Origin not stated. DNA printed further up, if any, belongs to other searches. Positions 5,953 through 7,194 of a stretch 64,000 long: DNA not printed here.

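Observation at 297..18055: Peroxisome-like alpha/beta-oxidation toolkit with a TonB-dependent receptor: candidate pathway for a methyl-branched or isoprenoid lipid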

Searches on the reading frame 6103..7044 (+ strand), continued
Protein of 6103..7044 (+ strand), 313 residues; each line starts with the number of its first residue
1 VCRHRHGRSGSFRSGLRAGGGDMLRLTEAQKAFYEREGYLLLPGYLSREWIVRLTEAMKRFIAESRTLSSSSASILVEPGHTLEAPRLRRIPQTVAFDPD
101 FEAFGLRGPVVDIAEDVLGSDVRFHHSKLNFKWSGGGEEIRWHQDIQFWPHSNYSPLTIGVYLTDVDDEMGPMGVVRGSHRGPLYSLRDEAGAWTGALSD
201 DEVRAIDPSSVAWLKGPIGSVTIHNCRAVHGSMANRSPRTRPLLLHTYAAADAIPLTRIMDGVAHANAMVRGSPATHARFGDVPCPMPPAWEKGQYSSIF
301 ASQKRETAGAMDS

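Call 71: search_protein_families(library=ncbifam, proteins=[L002:15413-16495:-, L002:18455-19456:-, L002:16669-18381:+, L002:11269-13494:+, L085:11636-13501:-, L085:13523-14731:-, L085:14742-15839:-, L085:18192-19352:-, L085:9030-10016:+, L087:14566-16611:+], max_evalue=1e-10)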
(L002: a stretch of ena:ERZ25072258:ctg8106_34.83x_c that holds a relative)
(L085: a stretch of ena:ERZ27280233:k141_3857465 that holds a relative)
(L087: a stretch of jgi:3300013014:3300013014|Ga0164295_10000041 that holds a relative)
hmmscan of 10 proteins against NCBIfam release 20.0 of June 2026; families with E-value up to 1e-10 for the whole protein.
L002:15413-16495:- (360 aa): 1 family
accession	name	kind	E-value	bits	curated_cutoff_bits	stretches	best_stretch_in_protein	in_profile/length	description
NF052579.1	BetMthstMoxSdmAMthl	equivalog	1e-15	57.6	600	1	18-180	18-174/351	4beta-methylsterol monooxygenase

L002:18455-19456:- (333 aa): 1 family
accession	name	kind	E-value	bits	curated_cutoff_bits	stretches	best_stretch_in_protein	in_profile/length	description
NF052579.1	BetMthstMoxSdmAMthl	equivalog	1.4e-21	76.9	600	1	11-194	18-198/351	4beta-methylsterol monooxygenase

L002:16669-18381:+ (570 aa): 22 families
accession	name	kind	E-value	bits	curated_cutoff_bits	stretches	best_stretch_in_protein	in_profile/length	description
NF009478.0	PRK12844.1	equivalog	5.2e-163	543.3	789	1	2-569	2-553/559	3-ketosteroid-delta-1-dehydrogenase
NF009473.0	PRK12835.1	subfamily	5.2e-161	537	837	1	3-568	6-570/585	FAD-binding protein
NF005882.1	PRK07843.1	equivalog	2.8e-160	534.4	788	1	8-563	1-546/547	3-oxosteroid 1-dehydrogenase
NF004789.0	PRK06134.1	subfamily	1.2e-141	473.1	747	1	3-569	7-572/581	FAD-dependent oxidoreductase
NF009477.0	PRK12843.1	equivalog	1.3e-136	456.4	758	1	5-567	13-571/578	FAD-dependent oxidoreductase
NF009479.0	PRK12845.1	equivalog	1.9e-131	439.2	793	1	4-565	14-564/566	3-ketosteroid-delta-1-dehydrogenase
NF009476.0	PRK12839.1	equivalog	4.3e-107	358.6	940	1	2-567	2-567/572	FAD-dependent oxidoreductase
NF053677.1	Desat2ChcC2Cyan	equivalog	2.2e-106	356.4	900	1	9-567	1-554/558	4-oxocyclohex-2-ene-1-carboxylate 5-dehydrogenase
NF009474.0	PRK12837.1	equivalog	1.8e-104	350.4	675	2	212-566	169-510/513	FAD-binding protein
NF053676.1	4oxCHCAChcC1Cy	equivalog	4e-104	348.9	1000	1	9-565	2-527/528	4-oxocyclohexanecarboxylate 2-dehydrogenase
TIGR01813.1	flavo_cyto_c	subfamily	6.5e-51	173.4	285.45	2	214-560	128-442/444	flavocytochrome c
NF006130.0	PRK08274.1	equivalog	1.5e-48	165.8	369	1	215-564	131-458/467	FAD-dependent tricarballylate dehydrogenase TcuA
NF005510.0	PRK07121.1-3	subfamily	1.8e-47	162.2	481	3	227-335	191-299/492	FAD-binding protein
NF005511.0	PRK07121.1-4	equivalog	9.1e-45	153.1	466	2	254-541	255-516/553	FAD-binding protein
NF005509.0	PRK07121.1-2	subfamily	2.5e-38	132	630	1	231-565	218-522/527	FAD-binding protein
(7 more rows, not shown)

L002:11269-13494:+ (741 aa): 0 families

L085:11636-13501:- (621 aa): 0 families

L085:13523-14731:- (402 aa): 12 families
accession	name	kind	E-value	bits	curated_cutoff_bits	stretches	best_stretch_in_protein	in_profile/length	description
TIGR03204.1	pimC_large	equivalog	3.2e-57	194.2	623.85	1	38-382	44-395/395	pimeloyl-CoA dehydrogenase large subunit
NF042972.1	AcrlCoAredClosAcrC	equivalog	6.4e-27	94.2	640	1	42-380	44-377/378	acryloyl-CoA reductase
NF043006.1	CyhCrbnylCoADH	equivalog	1.2e-26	93.6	650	1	44-243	45-244/380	cyclohexane-1-carbonyl-CoA dehydrogenase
NF045552.1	GlutCoADH_Des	equivalog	3.3e-26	92.4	470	1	41-243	44-247/387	glutaryl-CoA dehydrogenase Acd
NF045652.1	ProlPCPDhRedW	equivalog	1.8e-25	89.6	650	1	44-382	41-375/376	L-prolyl-[peptidyl-carrier protein] dehydrogenase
TIGR03207.1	cyc_hxne_CoA_dh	equivalog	4.5e-25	88.2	575.35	1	44-235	42-233/372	cyclohexanecarboxyl-CoA dehydrogenase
NF008997.0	PRK12341.1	equivalog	1.5e-24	86.8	537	1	41-378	44-375/382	acyl-CoA dehydrogenase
NF042439.1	SulpropCoADesulf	equivalog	9.7e-23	80.5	600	1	44-381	34-372/379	3-sulfinopropanoyl-CoA desulfinase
NF053553.1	prodigi_MBC_PigA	equivalog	1e-22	80.8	500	1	36-381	39-380/381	prodigiosin MBC biosynthesis dehydrogenase PigA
NF052270.1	Staph_DH_FadE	equivalog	2.1e-18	66.3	600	1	83-371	105-385/400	acyl-CoA dehydrogenase FadE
NF002885.1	PRK03354.1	equivalog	4.2e-16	59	540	1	38-371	41-365/378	crotonobetainyl-CoA dehydrogenase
NF058590.1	AcCoDHFadEBacil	equivalog_domain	3e-14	52.5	600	1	92-244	112-263/586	acyl-CoA dehydrogenase FadE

L085:14742-15839:- (365 aa): 12 families
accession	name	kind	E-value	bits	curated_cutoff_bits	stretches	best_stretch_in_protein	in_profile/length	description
NF050027.1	acylCoADhIpdE2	equivalog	3.4e-51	174.6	450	2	155-347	125-301/311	acyl-CoA dehydrogenase IpdE2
NF042972.1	AcrlCoAredClosAcrC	equivalog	1.5e-36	125.9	640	1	1-336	1-356/378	acryloyl-CoA reductase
NF058590.1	AcCoDHFadEBacil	equivalog_domain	9.4e-32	110.3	600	1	4-337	20-391/586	acyl-CoA dehydrogenase FadE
TIGR03203.1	pimD_small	equivalog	6.1e-29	101.3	652.7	1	3-344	2-364/378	pimeloyl-CoA dehydrogenase small subunit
NF008997.0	PRK12341.1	equivalog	1.2e-27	97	537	1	1-337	1-357/382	acyl-CoA dehydrogenase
NF045652.1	ProlPCPDhRedW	equivalog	2.6e-26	92.3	650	1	9-323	4-341/376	L-prolyl-[peptidyl-carrier protein] dehydrogenase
NF045552.1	GlutCoADH_Des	equivalog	4.1e-26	92.1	470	1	1-185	1-191/387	glutaryl-CoA dehydrogenase Acd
NF053553.1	prodigi_MBC_PigA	equivalog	1e-25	90.7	500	1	1-324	1-347/381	prodigiosin MBC biosynthesis dehydrogenase PigA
NF002885.1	PRK03354.1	equivalog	7.3e-23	81.2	540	1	1-337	1-354/378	crotonobetainyl-CoA dehydrogenase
NF042439.1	SulpropCoADesulf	equivalog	5.2e-22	78.1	600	1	167-339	180-353/379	3-sulfinopropanoyl-CoA desulfinase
TIGR03207.1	cyc_hxne_CoA_dh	equivalog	5.6e-19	68.1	575.35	1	7-307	3-324/372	cyclohexanecarboxyl-CoA dehydrogenase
NF007000.1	PRK09463.1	subfamily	4.7e-12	45.1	600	0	37-129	72-167/726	acyl-CoA dehydrogenase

L085:18192-19352:- (386 aa): 16 families
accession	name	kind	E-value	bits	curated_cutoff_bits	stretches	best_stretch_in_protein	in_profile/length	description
NF004811.0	PRK06158.1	subfamily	3.6e-104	348.8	421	1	4-384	7-381/384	acetyl-CoA acetyltransferase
NF006010.0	PRK08142.1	subfamily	1e-71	241.8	462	1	8-381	8-385/388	thiolase domain-containing protein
NF005892.0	PRK07855.1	subfamily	3.7e-57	194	469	1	7-368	8-376/390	lipid-transfer protein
NF004720.0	PRK06064.1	subfamily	3.3e-51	174.3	420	1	8-384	5-388/389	thiolase domain-containing protein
NF053570.1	AcCoTHIOL_METTL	equivalog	2.3e-42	145.2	600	1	7-385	4-385/385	acetyl-CoA acetyltransferase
NF006180.0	PRK08313.1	subfamily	1.1e-40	139.7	514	1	7-384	6-385/389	thiolase domain-containing protein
NF009228.0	PRK12578.1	subfamily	1.7e-38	132.3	485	1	88-372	93-376/387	thiolase domain-containing protein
NF006102.0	PRK08256.1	subfamily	2.3e-35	122.4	436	1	86-382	89-391/394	lipid-transfer protein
NF004721.0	PRK06065.1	equivalog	2.5e-32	112.2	455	1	28-382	32-392/393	thiolase domain-containing protein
NF004810.0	PRK06157.1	equivalog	3e-30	105.7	403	1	28-378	29-390/400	acetyl-CoA acetyltransferase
NF005704.0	PRK07516.1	subfamily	5.2e-30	104.7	412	1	87-372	93-376/389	thiolase domain-containing protein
NF004982.0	PRK06365.1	equivalog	2.6e-29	102.5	695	1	61-380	81-425/430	thiolase domain-containing protein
NF004715.0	PRK06059.1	equivalog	2.6e-29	102.4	424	1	61-373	67-390/399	lipid-transfer protein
NF004722.0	PRK06066.1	equivalog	8.5e-28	97.4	516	1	149-379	150-380/385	thiolase domain-containing protein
NF053628.1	BnzsclthlBbsBGT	equivalog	2.6e-27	95.6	750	1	148-372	146-371/389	benzoylsuccinyl-CoA thiolase subunit BbsB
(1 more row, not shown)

L085:9030-10016:+ (328 aa): 7 families
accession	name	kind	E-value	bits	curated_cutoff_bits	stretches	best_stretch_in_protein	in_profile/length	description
TIGR03466.1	HpnA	hypoth_equivalog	6.4e-23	81.1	367.65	1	3-319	2-315/327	hopanoid-associated sugar epimerase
NF042422.1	oxyalk_red_OleD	equivalog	1.8e-21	76.9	580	1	3-325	2-328/329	2-alkyl-3-oxoalkanoate reductase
TIGR04180.1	EDH_00030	hypoth_equivalog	7.8e-19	67.8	475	1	4-233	1-241/297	NAD-dependent 4,6-dehydratase LegB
NF042423.1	oxyalk_red_Shew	equivalog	2.4e-17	63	580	1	2-230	9-239/331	2-alkyl-3-oxoalkanoate reductase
TIGR01181.1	dTDP_gluc_dehyt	equivalog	4.6e-14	52.2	365.1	1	3-325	1-310/321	dTDP-glucose 4,6-dehydratase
TIGR01179.1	galE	equivalog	1.1e-13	50.8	262.3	1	3-174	1-182/332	UDP-glucose 4-epimerase GalE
NF043036.1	ErythonDh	equivalog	1.2e-11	44.4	325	1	3-142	2-153/321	D-erythronate dehydrogenase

L087:14566-16611:+ (681 aa): 6 families
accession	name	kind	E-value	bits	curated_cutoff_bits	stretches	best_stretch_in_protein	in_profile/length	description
NF052585.1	SucGlutTfsCaiB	equivalog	1.9e-60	204.6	750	2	358-576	4-219/394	succinate--glutarate CoA-transferase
NF003809.0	PRK05398.1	subfamily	9.7e-50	169.3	442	1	360-569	3-203/416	formyl-CoA transferase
NF041294.1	Scnl_mescCoAtase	equivalog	9.6e-47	159.9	700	2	362-569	4-209/381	succinyl-CoA:mesaconate CoA-transferase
NF008511.0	PRK11430.1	equivalog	3.4e-46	158.1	522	1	358-581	6-219/381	CoA:oxalate CoA-transferase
TIGR03253.1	oxalate_frc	equivalog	2.1e-44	151.9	504.2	1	360-570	2-203/416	formyl-CoA transferase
NF002914.1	PRK03525.1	equivalog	1.1e-30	106.9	413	2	66-322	71-336/400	L-carnitine CoA-transferase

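Call 73: search_protein_families(library=pfam, proteins=[L007:7062-9125:+, L084:10942-11835:+, L085:8458-9033:+, L001:2-775:+, L087:8383-9105:+, L001:788-1336:+], max_evalue=0.01)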
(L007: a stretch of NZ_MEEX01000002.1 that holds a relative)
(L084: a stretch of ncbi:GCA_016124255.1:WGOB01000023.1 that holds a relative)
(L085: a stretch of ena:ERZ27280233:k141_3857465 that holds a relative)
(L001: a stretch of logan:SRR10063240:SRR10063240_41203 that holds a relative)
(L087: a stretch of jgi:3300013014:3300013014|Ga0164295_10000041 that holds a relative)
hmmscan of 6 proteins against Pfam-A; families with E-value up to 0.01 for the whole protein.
L007:7062-9125:+ (687 aa): 1 family
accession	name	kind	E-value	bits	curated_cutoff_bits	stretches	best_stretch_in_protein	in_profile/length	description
PF02515.22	CoA_transf_3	-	7.1e-112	374.6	23.3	2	368-602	1-225/366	CoA-transferase family III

L084:10942-11835:+ (297 aa): 0 families

L085:8458-9033:+ (191 aa): 1 family
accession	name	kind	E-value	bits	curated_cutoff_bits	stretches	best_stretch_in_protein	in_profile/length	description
PF01966.28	HD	-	4.2e-05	24.2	22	1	56-105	1-69/116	HD domain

L001:2-775:+ (257 aa): 1 family
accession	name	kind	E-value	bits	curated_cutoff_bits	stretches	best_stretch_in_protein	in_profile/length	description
PF10118.14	Metal_hydrol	-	4.9e-41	141.5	33.2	1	3-235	16-245/247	Predicted metal-dependent hydrolase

L087:8383-9105:+ (240 aa): 1 family
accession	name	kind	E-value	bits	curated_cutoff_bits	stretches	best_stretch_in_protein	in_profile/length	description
PF01966.28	HD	-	9e-06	26.4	22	1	106-173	1-92/116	HD domain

L001:788-1336:+ (182 aa): 2 families
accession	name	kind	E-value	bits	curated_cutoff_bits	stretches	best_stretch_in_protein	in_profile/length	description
PF12973.13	Cupin_7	-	9.9e-15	54.7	27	1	36-126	5-93/105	ChrR Cupin-like domain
PF07883.17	Cupin_2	-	0.00016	21.7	27.2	1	70-126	4-61/70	Cupin domain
